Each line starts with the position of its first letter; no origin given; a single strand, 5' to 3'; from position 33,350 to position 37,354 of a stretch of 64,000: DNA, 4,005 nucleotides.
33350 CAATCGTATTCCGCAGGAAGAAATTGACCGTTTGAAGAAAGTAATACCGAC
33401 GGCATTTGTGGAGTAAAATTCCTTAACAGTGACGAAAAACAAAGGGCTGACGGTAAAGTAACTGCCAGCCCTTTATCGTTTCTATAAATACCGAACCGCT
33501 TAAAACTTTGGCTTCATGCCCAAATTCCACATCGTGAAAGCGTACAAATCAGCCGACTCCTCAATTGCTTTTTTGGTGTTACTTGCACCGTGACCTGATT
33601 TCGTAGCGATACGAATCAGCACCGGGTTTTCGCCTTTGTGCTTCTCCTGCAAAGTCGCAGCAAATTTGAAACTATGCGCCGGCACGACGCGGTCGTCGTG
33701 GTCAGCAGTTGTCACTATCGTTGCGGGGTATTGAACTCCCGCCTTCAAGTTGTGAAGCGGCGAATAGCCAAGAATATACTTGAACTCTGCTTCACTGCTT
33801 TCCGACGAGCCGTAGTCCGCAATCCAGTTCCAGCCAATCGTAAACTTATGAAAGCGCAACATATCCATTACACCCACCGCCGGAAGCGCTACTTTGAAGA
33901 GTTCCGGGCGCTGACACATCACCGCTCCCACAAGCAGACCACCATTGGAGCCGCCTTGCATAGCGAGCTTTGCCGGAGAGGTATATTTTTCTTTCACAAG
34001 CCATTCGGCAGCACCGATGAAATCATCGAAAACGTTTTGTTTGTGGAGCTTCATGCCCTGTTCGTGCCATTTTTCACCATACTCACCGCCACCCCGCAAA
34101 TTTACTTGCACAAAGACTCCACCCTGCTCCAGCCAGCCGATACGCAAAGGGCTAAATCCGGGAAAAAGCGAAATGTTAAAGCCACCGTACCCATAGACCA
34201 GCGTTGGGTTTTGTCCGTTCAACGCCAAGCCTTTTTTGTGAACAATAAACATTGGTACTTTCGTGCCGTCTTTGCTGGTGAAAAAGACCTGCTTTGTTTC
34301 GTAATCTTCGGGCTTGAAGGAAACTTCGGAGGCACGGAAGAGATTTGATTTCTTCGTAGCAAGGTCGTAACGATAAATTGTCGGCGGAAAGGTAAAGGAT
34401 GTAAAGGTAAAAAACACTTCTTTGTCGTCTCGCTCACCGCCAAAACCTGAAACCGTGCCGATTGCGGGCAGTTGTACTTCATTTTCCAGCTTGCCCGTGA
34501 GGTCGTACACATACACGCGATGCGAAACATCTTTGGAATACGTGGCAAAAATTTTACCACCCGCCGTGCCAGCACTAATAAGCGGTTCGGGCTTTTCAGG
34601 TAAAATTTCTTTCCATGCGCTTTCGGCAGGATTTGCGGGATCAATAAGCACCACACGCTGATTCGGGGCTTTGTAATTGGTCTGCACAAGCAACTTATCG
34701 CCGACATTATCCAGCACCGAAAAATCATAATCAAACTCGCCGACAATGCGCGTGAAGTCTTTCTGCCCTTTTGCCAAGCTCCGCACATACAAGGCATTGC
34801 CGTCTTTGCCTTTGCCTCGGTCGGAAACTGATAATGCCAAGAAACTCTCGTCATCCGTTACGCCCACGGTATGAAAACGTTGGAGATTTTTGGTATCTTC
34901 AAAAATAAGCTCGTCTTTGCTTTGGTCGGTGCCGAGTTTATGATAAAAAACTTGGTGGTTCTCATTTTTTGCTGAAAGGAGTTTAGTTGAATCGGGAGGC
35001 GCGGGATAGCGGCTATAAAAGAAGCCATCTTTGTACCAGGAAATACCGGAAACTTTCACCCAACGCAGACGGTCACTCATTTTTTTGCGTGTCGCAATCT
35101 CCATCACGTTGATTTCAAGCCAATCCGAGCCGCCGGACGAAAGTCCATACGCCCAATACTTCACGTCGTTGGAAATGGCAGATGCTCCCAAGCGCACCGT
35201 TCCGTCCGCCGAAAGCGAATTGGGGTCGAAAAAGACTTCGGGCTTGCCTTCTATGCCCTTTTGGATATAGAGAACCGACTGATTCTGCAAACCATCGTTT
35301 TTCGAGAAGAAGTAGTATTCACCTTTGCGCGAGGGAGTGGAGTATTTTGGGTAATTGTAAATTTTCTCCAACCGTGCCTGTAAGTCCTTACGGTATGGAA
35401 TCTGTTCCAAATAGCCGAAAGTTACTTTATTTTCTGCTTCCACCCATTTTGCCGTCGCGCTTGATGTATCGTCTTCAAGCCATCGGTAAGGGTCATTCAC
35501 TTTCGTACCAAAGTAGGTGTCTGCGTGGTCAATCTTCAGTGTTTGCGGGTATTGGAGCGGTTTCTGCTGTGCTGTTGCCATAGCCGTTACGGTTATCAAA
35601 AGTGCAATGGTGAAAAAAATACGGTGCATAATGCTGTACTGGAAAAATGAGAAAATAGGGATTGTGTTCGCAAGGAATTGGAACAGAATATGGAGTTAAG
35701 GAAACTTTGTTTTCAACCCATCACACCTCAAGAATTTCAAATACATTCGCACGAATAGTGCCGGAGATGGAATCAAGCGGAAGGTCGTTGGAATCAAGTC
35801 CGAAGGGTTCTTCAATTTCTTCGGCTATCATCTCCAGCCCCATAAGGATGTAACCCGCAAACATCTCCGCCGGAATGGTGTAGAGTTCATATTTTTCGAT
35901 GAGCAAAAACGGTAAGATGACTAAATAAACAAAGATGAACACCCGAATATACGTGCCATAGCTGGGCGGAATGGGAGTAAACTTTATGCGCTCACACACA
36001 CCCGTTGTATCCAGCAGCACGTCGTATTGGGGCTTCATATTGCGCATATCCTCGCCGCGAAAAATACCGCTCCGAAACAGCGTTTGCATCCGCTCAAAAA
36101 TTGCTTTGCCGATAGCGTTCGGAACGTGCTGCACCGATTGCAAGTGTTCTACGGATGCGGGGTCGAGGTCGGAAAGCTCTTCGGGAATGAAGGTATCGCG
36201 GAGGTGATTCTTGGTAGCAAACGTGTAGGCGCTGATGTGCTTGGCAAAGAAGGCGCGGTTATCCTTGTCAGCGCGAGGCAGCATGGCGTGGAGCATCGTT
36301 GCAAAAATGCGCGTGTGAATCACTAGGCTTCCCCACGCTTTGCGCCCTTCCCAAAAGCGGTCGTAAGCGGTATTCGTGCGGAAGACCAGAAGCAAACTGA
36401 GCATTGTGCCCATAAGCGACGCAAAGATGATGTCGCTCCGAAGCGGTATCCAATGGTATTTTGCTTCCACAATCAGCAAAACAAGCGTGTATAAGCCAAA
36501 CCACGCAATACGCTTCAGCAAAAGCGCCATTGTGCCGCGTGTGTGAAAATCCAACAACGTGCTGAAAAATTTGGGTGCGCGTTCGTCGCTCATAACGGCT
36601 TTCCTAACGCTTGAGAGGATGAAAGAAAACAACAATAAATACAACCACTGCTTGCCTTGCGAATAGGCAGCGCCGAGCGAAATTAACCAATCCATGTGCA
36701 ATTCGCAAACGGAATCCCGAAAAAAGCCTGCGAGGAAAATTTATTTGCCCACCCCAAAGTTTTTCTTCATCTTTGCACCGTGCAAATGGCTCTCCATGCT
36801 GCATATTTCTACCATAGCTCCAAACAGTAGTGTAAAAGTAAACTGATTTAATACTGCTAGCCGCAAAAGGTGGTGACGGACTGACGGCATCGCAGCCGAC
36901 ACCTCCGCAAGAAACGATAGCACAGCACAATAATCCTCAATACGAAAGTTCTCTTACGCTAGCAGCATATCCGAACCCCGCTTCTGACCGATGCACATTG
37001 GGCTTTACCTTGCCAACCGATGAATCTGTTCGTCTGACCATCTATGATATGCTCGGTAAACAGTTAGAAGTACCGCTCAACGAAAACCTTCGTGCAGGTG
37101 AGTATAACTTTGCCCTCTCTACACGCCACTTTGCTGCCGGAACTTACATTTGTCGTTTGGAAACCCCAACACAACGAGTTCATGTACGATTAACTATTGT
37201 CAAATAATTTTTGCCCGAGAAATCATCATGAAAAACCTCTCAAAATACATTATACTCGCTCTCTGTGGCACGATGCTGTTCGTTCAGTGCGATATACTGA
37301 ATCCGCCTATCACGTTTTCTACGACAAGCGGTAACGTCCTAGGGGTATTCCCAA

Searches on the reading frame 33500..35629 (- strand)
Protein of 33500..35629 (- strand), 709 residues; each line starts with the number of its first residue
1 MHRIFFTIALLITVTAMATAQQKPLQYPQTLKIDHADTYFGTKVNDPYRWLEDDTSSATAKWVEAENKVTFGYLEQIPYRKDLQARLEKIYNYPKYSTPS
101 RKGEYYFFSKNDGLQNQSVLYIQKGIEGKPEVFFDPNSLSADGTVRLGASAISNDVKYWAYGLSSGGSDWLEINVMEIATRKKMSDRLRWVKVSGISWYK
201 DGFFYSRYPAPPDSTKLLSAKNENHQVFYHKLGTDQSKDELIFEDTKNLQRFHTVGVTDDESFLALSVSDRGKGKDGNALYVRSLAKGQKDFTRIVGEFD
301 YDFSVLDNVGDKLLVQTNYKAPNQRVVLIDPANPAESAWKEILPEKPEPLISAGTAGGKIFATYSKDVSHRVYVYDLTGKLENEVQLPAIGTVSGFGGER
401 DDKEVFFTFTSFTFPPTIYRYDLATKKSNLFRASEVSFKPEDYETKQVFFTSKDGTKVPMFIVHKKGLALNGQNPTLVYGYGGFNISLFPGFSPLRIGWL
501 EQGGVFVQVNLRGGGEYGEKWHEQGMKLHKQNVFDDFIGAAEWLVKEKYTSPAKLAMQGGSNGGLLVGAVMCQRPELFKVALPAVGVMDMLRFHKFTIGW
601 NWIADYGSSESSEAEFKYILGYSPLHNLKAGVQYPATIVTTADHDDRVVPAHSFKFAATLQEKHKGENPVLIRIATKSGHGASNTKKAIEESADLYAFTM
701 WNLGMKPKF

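Call 65: search_protein_families(library=pfam, proteins=[window:33500-35629:-], max_evalue=0.00001)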
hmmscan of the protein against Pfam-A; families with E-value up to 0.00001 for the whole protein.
window:33500-35629:- (709 aa): 2 families
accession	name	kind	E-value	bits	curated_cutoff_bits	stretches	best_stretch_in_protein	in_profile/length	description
PF02897.21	Peptidase_S9_N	-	8e-126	420.6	24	1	28-432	1-412/414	Prolyl oligopeptidase, N-terminal beta-propeller domain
PF00326.27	Peptidase_S9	-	8.1e-62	208.9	22.6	1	492-705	3-212/213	Prolyl oligopeptidase family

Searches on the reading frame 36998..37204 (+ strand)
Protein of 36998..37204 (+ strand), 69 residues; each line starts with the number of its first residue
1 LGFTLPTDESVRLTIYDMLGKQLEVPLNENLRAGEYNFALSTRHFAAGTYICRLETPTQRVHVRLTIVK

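Call 24: search_protein_families(library=ncbifam, proteins=[window:36998-37204:+], max_evalue=1)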
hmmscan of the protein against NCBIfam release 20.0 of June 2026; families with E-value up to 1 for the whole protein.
window:36998-37204:+ (69 aa): 2 families
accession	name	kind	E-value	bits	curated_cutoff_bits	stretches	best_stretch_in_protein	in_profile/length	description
TIGR04183.1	Por_Secre_tail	domain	1.1e-06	28.5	23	1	5-66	15-70/72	T9SS type A sorting domain-containing protein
NF050177.1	TapA_OM_Porphy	equivalog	0.041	12.6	500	1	4-64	485-540/544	TapA/TapC family T9SS-dependent outer membrane protein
